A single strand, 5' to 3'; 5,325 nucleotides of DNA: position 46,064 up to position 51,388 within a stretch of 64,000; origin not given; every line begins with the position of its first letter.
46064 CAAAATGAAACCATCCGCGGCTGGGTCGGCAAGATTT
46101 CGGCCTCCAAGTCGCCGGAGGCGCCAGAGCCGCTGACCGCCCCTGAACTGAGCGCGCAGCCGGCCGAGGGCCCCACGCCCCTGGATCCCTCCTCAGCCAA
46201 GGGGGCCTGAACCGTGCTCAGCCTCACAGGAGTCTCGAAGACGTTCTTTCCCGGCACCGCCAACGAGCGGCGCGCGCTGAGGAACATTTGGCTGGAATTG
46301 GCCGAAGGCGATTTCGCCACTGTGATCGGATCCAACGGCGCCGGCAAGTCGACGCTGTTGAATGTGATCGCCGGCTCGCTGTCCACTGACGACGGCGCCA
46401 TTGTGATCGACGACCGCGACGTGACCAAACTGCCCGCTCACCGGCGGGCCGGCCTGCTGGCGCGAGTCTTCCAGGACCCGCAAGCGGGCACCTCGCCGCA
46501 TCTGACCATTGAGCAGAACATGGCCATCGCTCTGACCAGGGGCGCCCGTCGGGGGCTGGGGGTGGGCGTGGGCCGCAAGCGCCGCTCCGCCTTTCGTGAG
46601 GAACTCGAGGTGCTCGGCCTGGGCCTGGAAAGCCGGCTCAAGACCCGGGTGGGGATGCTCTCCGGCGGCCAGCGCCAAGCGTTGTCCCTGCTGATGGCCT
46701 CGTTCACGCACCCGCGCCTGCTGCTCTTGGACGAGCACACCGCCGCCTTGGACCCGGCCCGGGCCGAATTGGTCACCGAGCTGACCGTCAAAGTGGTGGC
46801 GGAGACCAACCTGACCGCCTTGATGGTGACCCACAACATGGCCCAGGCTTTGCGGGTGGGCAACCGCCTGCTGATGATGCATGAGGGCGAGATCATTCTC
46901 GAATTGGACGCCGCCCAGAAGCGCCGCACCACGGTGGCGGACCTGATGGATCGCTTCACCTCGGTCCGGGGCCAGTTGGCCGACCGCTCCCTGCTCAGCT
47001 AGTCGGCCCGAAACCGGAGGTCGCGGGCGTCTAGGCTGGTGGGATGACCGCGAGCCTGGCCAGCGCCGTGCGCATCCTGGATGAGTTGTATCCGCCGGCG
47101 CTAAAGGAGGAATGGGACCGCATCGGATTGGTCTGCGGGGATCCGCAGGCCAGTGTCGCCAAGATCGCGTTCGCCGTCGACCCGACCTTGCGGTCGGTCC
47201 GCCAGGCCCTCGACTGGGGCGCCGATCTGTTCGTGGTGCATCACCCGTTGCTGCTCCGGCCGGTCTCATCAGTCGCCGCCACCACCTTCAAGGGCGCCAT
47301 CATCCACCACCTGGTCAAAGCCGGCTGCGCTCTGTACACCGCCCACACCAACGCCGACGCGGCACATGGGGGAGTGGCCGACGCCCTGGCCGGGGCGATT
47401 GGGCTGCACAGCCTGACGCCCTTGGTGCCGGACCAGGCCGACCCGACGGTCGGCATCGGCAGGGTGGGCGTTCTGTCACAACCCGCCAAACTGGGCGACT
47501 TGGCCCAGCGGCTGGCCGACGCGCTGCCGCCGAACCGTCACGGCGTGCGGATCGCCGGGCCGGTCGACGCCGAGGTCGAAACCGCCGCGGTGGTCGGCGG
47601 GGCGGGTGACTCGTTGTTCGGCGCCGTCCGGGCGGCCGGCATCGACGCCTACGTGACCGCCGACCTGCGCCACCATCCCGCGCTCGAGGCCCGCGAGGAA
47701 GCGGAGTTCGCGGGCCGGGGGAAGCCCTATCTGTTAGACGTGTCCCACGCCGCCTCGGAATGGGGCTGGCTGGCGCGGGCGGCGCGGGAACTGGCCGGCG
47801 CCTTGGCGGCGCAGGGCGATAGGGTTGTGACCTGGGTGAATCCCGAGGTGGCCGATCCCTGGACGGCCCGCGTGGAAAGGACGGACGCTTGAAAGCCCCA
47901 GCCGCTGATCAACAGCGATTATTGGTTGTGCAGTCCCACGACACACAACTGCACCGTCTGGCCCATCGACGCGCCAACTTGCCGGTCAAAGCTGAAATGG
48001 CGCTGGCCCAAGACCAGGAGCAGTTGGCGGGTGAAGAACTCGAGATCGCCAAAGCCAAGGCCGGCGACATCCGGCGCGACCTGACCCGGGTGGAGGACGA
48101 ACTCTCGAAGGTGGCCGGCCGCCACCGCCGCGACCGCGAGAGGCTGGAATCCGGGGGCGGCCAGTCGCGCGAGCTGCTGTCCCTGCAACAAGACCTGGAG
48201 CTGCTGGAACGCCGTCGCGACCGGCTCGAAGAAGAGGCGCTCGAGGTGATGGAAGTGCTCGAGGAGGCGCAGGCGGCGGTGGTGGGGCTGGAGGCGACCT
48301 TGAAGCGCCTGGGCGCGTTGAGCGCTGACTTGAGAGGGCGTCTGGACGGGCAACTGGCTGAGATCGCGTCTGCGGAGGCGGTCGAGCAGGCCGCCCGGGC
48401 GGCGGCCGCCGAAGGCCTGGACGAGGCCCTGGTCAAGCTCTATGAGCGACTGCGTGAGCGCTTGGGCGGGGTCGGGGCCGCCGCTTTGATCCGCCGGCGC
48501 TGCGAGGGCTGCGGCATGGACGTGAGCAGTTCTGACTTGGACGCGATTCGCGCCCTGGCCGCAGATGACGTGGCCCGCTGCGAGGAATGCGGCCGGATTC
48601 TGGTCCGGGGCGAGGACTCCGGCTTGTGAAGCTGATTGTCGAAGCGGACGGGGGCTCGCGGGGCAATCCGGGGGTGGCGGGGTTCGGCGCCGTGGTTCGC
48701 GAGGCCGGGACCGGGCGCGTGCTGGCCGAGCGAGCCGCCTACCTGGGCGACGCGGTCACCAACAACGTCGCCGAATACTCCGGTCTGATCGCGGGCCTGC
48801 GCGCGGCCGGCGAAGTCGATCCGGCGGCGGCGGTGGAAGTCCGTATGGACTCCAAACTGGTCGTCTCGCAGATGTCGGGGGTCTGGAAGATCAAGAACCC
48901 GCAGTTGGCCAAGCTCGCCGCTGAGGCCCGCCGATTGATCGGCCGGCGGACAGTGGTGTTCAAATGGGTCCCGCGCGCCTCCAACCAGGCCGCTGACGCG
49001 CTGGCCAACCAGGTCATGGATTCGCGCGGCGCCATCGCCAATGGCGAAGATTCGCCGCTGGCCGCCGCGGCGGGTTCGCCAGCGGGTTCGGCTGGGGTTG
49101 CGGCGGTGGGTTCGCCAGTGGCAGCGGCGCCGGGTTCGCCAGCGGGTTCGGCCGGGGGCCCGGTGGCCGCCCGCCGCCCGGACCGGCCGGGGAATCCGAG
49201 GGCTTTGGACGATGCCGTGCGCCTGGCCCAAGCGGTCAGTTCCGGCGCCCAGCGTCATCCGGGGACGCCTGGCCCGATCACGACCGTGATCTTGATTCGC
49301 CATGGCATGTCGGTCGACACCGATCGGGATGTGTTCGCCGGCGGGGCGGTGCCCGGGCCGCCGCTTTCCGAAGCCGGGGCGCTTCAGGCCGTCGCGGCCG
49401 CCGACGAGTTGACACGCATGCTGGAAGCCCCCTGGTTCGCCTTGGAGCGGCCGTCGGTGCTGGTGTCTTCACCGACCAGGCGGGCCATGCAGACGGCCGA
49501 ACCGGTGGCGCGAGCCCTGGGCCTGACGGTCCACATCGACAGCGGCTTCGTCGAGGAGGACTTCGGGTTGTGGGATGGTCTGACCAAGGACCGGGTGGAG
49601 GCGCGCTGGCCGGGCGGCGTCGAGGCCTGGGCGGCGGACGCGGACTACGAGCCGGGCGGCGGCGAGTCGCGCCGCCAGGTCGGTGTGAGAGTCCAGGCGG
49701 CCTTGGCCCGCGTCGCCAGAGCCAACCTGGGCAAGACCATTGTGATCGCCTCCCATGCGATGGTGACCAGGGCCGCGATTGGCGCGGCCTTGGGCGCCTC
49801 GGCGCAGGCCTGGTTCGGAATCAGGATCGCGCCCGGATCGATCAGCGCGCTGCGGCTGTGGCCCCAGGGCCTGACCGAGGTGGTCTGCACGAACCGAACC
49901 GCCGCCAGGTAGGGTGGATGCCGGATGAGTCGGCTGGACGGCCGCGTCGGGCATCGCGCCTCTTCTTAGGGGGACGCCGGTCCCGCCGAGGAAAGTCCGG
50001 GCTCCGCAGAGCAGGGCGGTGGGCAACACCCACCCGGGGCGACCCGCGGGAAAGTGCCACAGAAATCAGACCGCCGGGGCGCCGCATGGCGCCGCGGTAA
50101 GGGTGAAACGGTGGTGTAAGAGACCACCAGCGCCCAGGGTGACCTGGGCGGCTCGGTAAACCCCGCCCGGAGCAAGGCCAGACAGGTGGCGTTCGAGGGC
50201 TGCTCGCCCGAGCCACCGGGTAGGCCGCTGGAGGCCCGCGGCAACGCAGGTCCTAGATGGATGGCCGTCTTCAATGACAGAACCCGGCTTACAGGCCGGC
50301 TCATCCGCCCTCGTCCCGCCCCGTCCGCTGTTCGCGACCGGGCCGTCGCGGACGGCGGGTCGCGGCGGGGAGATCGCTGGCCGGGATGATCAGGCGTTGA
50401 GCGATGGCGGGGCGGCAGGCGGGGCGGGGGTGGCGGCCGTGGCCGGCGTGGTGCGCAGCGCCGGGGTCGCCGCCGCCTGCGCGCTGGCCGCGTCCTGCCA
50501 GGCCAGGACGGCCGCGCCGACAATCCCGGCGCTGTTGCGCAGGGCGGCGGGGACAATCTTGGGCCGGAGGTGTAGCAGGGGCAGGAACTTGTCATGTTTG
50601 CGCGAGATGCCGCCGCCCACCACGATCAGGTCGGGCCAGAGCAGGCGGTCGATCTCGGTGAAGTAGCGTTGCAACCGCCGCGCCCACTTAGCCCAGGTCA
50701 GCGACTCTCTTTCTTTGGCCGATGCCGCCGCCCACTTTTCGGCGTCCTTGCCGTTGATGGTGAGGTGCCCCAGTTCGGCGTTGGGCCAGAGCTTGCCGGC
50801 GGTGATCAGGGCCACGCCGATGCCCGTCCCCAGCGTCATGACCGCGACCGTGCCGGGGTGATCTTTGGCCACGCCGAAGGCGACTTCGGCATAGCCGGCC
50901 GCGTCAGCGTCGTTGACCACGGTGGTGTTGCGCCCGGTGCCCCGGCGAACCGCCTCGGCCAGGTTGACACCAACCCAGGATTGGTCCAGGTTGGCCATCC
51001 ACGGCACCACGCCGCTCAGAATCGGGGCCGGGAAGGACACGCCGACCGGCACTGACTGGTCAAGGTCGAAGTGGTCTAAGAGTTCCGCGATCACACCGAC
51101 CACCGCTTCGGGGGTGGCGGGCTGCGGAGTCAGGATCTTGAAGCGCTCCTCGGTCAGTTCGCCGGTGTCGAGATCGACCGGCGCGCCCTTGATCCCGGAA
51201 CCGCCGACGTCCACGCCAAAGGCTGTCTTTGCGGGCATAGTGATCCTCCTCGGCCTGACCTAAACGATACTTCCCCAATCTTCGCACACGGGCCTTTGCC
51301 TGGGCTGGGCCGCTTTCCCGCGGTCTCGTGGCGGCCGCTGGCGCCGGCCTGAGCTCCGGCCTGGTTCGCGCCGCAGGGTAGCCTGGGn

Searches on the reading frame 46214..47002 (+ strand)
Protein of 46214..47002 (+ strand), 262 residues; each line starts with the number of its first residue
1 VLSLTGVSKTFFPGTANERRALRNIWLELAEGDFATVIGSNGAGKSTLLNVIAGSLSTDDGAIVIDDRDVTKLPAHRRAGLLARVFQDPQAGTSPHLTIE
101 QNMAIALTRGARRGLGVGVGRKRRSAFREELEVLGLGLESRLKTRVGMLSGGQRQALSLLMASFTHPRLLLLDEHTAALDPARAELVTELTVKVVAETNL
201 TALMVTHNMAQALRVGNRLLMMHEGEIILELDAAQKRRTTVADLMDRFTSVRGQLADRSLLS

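Call 17: search_protein_families(library=pfam, proteins=[window:46214-47002:+], max_evalue=0.00001)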
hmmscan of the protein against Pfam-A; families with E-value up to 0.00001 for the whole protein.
window:46214-47002:+ (262 aa): 3 families
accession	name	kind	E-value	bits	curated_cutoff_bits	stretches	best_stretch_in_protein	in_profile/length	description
PF00005.33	ABC_tran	-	8.6e-27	94.9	25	1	22-177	1-137/137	ABC transporter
PF02463.25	SMC_N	-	5.8e-08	32.9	40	1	32-209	24-199/220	RecF/RecN/SMC N terminal domain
PF13304.12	AAA_21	-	8e-06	26.6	27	0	141-209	230-300/304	AAA domain, putative AbiEii toxin, Type IV TA system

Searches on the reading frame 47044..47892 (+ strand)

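Call 18: search_protein_families(library=pfam, proteins=[window:47044-47892:+], max_evalue=0.00001)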
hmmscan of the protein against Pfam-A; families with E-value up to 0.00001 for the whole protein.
window:47044-47892:+ (282 aa): 1 family
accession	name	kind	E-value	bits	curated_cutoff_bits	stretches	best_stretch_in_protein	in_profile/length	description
PF01784.24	DUF34_NIF3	-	2.2e-64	218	23.4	1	6-256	4-241/256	Duf34/NIF3 (NGG1p interacting factor 3)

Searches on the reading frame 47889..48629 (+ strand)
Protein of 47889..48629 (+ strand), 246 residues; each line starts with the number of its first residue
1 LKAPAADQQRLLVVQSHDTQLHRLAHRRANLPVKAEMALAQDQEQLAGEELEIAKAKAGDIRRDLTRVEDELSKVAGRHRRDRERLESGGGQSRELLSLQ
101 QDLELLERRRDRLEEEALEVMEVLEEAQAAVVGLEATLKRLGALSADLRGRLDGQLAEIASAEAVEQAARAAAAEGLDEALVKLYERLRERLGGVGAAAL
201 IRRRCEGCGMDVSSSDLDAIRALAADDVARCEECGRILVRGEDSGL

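Call 18: search_protein_families(library=pfam, proteins=[window:47889-48629:+], max_evalue=0.00001)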
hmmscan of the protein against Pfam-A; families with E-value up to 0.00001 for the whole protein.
window:47889-48629:+ (246 aa): 2 families
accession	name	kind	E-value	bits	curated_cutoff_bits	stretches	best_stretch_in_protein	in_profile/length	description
PF24481.2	CT398_CC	-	1.3e-40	139.6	27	1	14-192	1-179/180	CT398-like coiled coil hairpin domain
PF02591.20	Zn_ribbon_9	-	1e-10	41.9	29.1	1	204-238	1-33/33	C4-type zinc ribbon domain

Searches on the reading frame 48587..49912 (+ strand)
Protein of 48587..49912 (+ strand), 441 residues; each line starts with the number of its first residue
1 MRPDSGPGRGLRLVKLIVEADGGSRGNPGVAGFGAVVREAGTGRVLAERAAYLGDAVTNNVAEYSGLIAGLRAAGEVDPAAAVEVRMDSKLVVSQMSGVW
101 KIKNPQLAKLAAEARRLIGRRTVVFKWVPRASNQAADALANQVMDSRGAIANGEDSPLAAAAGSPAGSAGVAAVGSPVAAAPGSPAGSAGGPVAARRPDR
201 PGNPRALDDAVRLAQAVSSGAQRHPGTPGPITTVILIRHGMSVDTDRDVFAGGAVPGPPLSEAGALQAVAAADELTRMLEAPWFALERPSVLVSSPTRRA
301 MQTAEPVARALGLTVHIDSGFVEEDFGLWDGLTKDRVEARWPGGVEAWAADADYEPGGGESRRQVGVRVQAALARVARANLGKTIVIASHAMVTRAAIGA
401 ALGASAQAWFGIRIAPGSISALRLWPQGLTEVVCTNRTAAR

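Call 18: search_protein_families(library=pfam, proteins=[window:48587-49912:+], max_evalue=0.00001)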
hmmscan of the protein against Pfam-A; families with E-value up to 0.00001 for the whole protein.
window:48587-49912:+ (441 aa): 3 families
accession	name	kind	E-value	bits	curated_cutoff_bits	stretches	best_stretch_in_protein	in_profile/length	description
PF00300.27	His_Phos_1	-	1.8e-38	132.6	21.7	1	234-431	1-188/194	Histidine phosphatase superfamily (branch 1)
PF13456.12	RVT_3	-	1.5e-19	70.5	21.6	1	20-142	2-122/123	Reverse transcriptase-like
PF00075.30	RNase_H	-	8.7e-08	32.9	25.8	1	17-143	5-139/141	RNase H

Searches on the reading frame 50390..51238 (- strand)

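Call 18: search_protein_families(library=pfam, proteins=[window:50390-51238:-], max_evalue=0.00001)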
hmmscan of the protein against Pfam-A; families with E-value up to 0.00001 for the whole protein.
window:50390-51238:- (282 aa): 1 family
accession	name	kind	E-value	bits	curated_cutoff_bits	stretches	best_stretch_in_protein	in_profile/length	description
PF00480.26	ROK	-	2.6e-23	83.4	22.9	1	7-162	2-161/294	ROK family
